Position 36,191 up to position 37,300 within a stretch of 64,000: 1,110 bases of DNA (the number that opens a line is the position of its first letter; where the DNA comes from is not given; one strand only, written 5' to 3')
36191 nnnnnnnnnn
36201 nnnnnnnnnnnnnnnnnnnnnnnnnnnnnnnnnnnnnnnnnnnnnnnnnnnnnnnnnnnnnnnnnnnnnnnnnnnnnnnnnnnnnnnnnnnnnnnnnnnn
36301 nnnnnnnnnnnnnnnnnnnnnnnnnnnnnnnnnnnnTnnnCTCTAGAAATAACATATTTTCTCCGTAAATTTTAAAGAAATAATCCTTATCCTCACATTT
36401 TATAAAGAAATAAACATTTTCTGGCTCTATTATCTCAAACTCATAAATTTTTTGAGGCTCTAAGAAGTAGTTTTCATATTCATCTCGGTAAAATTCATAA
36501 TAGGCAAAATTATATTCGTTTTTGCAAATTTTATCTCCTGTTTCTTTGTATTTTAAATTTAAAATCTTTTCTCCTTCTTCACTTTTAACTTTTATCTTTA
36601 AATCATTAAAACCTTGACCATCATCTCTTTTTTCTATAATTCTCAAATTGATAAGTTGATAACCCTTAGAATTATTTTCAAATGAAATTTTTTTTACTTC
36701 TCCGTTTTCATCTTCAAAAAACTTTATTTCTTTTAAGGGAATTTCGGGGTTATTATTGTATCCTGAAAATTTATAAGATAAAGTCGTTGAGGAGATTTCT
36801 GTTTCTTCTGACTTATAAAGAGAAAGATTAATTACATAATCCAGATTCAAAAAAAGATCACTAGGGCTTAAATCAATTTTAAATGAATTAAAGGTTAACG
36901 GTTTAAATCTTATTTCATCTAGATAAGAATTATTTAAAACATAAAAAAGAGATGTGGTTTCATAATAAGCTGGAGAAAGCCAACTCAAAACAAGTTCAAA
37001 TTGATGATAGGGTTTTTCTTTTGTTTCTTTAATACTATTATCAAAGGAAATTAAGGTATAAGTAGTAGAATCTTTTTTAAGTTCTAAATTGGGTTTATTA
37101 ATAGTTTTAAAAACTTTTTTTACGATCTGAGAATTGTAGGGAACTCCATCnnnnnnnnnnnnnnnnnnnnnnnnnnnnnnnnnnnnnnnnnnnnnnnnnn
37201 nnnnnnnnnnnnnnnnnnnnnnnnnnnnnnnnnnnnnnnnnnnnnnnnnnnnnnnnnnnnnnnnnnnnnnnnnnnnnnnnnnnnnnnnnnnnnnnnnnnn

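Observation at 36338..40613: Giant surface protein combining an MltB-like lytic transglycosylase with two lamin-tail domains, plus a co-transcribed anchored partner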

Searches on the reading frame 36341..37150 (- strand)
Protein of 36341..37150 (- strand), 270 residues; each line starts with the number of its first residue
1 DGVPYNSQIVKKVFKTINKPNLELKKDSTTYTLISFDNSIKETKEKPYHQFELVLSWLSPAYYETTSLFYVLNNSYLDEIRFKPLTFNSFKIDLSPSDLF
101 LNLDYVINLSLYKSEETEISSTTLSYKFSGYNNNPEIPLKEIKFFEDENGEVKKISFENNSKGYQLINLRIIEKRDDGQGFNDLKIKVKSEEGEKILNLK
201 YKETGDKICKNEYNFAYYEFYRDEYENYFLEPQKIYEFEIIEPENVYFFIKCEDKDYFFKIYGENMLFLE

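Call 39: predict_structure(alignment_id=A4)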
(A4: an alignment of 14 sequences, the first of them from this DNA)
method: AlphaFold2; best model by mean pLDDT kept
length: 270 residues; sequences in the alignment: 14
mean_pLDDT: 81.5   pTM: 0.75
mean pLDDT of the five models: 81.5, 80.9, 80.0, 79.5, 75.6
residues with pLDDT >= 90: 96; 70-90: 117; 50-70: 48; < 50: 9
segments of 3 or more residues with pLDDT < 50: 1-3, 266-270
pLDDT, mean of each block of 10 residues (from residue 1): 52 70 86 95 86 84 72 79 87 66 77 83 81 78 94 92 83 79 89 88 89 90 65 92 94 92 57
secondary structure, 60 per line:
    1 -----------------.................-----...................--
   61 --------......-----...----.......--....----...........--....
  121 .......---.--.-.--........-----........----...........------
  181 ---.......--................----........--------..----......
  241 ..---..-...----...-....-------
elements in order: E18-34 E40-58 E69-74 E80-82 E87-93 H96-99 E104-114 E117-127 E139-146 E152-159 E164-174 E184-190 E193-208 E213-220 E235-242 E249-251 E256-258 E260-263
